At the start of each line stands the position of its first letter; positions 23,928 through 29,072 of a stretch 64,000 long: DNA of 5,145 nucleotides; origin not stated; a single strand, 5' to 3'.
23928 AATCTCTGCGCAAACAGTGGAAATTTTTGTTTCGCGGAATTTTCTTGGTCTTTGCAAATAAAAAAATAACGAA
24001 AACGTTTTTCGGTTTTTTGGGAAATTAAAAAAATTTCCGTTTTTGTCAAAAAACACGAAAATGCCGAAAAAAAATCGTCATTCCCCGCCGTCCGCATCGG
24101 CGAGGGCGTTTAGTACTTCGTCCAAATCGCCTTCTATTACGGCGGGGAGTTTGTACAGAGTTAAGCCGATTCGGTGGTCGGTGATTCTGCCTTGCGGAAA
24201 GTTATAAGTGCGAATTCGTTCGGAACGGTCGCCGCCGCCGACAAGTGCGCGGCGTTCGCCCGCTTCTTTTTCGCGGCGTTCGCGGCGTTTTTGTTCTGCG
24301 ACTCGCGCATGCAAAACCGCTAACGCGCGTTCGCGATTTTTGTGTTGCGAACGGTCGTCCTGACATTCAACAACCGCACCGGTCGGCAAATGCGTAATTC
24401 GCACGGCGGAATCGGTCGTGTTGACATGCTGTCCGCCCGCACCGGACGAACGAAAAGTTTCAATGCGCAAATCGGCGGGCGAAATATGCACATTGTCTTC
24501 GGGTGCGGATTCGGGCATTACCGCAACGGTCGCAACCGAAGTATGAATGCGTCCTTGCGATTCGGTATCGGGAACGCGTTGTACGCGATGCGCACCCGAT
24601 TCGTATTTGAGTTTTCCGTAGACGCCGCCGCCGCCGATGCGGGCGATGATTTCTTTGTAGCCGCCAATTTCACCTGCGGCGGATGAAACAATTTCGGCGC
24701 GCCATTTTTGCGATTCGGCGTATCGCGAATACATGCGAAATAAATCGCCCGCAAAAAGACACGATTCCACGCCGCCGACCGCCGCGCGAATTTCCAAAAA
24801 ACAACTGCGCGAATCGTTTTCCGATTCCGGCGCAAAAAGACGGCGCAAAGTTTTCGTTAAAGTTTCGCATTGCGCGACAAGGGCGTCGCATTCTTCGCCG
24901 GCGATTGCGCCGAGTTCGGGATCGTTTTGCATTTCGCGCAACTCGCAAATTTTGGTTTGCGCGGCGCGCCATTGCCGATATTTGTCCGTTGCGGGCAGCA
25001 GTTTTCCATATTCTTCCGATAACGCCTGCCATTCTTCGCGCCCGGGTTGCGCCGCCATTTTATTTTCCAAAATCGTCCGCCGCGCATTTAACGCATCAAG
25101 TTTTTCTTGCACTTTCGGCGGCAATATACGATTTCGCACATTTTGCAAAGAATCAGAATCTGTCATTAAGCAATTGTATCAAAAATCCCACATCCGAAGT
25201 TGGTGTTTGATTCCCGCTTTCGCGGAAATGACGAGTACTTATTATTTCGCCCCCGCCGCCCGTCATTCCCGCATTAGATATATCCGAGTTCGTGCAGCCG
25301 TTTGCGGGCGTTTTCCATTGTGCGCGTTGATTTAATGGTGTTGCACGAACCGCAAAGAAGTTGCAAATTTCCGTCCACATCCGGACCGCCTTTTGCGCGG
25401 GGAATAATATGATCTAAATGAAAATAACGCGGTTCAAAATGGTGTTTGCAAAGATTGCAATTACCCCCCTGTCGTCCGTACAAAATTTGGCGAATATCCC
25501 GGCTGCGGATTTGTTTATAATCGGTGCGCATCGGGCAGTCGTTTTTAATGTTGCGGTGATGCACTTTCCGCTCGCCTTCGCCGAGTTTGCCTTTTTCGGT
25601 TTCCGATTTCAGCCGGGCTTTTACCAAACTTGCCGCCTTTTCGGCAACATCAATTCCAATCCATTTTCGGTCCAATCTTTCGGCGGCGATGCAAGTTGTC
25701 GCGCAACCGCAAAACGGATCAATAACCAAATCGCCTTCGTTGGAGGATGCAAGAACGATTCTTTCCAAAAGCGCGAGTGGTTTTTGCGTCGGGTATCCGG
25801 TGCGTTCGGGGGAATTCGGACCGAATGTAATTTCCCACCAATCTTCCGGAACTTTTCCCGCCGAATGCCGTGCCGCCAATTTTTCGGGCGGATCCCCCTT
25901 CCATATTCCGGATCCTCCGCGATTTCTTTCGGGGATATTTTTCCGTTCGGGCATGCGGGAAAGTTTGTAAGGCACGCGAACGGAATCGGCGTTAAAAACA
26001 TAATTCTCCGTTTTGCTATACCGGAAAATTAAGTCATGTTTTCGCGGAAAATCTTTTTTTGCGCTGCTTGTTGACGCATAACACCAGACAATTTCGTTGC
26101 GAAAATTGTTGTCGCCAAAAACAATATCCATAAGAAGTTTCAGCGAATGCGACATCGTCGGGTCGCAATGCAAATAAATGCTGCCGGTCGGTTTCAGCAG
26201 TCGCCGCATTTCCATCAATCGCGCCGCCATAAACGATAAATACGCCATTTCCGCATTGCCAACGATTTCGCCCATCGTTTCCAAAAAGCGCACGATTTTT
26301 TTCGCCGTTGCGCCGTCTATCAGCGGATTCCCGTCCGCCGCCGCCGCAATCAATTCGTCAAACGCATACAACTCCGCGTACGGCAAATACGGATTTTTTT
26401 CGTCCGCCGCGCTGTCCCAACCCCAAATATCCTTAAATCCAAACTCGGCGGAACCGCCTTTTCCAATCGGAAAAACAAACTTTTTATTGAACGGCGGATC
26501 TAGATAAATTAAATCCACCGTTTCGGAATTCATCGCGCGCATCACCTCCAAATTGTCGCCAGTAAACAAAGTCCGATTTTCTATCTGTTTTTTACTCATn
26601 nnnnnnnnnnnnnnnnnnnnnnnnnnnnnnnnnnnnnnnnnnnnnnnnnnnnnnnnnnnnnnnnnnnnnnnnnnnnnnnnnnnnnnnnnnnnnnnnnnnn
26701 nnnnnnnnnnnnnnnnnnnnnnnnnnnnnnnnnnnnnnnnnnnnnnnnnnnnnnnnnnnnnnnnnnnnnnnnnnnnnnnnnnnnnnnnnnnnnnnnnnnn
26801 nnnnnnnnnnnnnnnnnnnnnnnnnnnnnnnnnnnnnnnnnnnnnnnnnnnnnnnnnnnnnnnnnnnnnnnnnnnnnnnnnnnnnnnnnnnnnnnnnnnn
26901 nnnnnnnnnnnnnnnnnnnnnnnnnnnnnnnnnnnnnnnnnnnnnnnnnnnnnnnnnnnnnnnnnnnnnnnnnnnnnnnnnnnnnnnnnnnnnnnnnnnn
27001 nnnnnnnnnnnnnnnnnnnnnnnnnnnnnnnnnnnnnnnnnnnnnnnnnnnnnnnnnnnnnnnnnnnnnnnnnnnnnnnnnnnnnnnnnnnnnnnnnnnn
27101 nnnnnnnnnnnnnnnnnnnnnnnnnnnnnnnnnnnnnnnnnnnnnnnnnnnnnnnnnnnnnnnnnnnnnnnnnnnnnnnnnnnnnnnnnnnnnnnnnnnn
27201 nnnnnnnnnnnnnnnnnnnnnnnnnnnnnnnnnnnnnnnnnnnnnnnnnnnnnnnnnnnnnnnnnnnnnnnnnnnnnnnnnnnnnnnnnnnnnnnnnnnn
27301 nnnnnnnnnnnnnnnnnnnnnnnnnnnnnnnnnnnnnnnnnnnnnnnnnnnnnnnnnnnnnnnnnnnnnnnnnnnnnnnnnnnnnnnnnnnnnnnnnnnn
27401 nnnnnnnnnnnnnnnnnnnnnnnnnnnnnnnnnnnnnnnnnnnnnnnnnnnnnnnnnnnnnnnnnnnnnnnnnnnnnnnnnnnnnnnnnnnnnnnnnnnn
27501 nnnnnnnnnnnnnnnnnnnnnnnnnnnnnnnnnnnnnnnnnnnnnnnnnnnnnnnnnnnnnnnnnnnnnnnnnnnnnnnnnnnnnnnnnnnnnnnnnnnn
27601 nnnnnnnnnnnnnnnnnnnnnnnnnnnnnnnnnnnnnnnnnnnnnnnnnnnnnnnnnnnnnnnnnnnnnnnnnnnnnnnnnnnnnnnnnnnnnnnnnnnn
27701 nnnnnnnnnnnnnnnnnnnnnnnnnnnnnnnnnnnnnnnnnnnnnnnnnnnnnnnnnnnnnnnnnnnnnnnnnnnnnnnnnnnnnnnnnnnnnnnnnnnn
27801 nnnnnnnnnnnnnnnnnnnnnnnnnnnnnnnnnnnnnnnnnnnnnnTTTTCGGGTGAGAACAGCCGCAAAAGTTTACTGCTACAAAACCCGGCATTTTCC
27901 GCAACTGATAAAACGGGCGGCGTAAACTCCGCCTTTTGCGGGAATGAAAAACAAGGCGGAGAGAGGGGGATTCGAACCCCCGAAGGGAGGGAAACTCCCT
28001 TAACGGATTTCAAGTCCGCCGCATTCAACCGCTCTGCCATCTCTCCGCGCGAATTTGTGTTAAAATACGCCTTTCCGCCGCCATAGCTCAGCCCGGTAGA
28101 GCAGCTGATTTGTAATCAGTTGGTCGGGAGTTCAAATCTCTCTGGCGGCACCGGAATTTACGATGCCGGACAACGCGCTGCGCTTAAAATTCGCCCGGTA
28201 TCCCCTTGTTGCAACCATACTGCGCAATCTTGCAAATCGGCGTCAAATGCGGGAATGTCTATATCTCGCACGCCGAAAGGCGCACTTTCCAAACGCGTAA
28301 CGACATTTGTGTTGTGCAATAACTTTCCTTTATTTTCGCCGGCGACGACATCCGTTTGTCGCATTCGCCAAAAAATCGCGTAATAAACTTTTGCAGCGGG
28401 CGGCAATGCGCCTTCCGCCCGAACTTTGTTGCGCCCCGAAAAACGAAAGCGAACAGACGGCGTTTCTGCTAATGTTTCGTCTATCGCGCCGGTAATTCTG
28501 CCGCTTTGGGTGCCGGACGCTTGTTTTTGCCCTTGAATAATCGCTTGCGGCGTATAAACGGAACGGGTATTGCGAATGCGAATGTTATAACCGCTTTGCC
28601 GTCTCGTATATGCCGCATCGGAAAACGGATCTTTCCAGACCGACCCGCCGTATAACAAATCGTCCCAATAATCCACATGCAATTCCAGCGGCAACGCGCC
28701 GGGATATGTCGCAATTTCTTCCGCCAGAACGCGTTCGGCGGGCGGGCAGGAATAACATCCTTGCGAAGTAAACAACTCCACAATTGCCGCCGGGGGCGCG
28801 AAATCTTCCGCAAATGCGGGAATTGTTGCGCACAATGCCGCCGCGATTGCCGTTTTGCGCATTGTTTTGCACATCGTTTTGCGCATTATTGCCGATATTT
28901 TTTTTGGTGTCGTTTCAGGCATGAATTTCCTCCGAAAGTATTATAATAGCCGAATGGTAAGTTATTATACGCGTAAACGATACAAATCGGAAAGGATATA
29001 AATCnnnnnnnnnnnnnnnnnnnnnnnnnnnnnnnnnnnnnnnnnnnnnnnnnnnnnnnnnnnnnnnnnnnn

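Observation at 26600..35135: Inverted pair of about 1.3-kb paralogous genes flanking an 8.5-kb housekeeping segment, a potential invertible region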

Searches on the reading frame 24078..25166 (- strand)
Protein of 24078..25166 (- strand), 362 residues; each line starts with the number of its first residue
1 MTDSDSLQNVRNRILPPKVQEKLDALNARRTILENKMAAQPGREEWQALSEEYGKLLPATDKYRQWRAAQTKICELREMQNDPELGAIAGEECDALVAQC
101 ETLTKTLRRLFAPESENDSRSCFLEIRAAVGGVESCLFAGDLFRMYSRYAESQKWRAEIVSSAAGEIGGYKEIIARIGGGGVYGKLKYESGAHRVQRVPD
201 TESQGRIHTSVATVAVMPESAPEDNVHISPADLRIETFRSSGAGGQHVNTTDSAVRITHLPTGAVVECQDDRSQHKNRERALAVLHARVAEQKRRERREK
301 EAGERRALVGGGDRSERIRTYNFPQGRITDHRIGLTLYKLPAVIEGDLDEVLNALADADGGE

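Call 12: search_protein_families(library=pfam, proteins=[window:24078-25166:-], max_evalue=0.001)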
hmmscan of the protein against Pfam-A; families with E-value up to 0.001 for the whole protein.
window:24078-25166:- (362 aa): 2 families
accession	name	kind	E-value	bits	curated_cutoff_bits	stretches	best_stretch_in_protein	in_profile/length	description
PF03462.23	PCRF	-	1.3e-61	208.3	24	1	42-214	20-194/194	PCRF domain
PF00472.26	RF-1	-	4.6e-43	146.3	35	1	224-332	3-116/116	RF-1 domain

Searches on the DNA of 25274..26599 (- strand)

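Call 57: search_rna_families(sources=[L027, L035, L031, L008, L036], threshold=evalue, max_evalue=1)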
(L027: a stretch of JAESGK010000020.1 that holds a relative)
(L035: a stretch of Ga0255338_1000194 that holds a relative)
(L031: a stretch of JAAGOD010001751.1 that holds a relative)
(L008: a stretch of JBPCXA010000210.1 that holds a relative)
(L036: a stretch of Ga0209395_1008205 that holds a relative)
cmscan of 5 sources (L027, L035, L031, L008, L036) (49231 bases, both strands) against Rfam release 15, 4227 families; matches with E-value up to 1: 16.
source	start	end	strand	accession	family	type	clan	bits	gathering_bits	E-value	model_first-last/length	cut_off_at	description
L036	6662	6896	+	RF00174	Cobalamin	Cis-reg; riboswitch;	CL00101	84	31.5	2.4e-19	1-189/189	no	Cobalamin riboswitch aptamer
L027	6175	6247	+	RF00005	tRNA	Gene; tRNA;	CL00001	73.1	29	3.4e-14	1-71/71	no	tRNA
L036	5871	5958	+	RF02221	sRNA-Xcc1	Gene; sRNA;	-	64.2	53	2.1e-09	1-87/87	no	sRNA-Xcc1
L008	6078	6204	-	RF03237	MIR6425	Gene; miRNA;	-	47.3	142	2.1e-07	1-125/125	no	MIR6425 microRNA precursor family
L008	5941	6047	+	RF03604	mir-5728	Gene; miRNA;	-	37.7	100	0.00068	1-84/84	no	mir-5728 microRNA precursor family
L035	9296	9380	-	RF00435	ROSE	Cis-reg; thermoregulator;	-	36.9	45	0.051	1-94/94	no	Repression of heat shock gene expression (ROSE) element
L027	9490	9621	-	RF02221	sRNA-Xcc1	Gene; sRNA;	-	34.9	53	0.02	1-87/87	no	sRNA-Xcc1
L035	2967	3089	-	RF02221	sRNA-Xcc1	Gene; sRNA;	-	34.7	53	0.022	1-87/87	no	sRNA-Xcc1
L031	1126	1241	+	RF02221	sRNA-Xcc1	Gene; sRNA;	-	30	53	0.28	1-87/87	no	sRNA-Xcc1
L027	8039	8073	-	RF01790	htlv_FSE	Cis-reg; frameshift_element;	-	29.3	45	0.1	1-43/43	no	ribosomal frameshift site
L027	8039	8073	+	RF01790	htlv_FSE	Cis-reg; frameshift_element;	-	29.2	45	0.11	1-43/43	no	ribosomal frameshift site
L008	5946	6041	+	RF03923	mir-964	Gene; miRNA;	-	27.3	100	0.27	1-90/90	no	mir-964 microRNA precursor family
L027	6175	6248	-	RF04354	Plastid-ycf2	Cis-reg;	-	27.1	65.7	0.17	1-75/75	no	Plastid-ycf2 5UTR RNA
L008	5944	6044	+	RF03600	MIR3627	Gene; miRNA;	-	26.9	64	0.079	1-89/89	no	MIR3627 microRNA precursor family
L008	718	755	-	RF02590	Spy1186876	Gene; sRNA;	-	22.7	208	0.67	90-127/243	no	S. pyogenes small RNA 1186876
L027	13921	13999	+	RF02133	HOXB13-AS1_2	Gene; lncRNA;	-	21.7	40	0.82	1-81/81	no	HOXB13 antisense RNA 1 conserved region 2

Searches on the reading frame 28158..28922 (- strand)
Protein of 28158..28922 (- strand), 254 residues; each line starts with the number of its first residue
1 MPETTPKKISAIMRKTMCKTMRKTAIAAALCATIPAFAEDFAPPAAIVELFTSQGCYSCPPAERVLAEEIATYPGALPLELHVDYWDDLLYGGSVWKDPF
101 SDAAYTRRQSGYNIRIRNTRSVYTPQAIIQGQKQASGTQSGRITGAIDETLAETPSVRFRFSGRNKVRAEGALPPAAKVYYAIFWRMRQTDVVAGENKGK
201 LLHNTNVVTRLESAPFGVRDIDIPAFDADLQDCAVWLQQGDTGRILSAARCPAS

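Call 12: search_protein_families(library=pfam, proteins=[window:28158-28922:-], max_evalue=0.001)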
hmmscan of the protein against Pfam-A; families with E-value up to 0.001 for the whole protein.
window:28158-28922:- (254 aa): 1 family
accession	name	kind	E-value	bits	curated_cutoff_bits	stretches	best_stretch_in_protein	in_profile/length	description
PF06764.17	DUF1223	-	2.2e-44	152.4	30.7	1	47-214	1-171/202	Protein of unknown function (DUF1223)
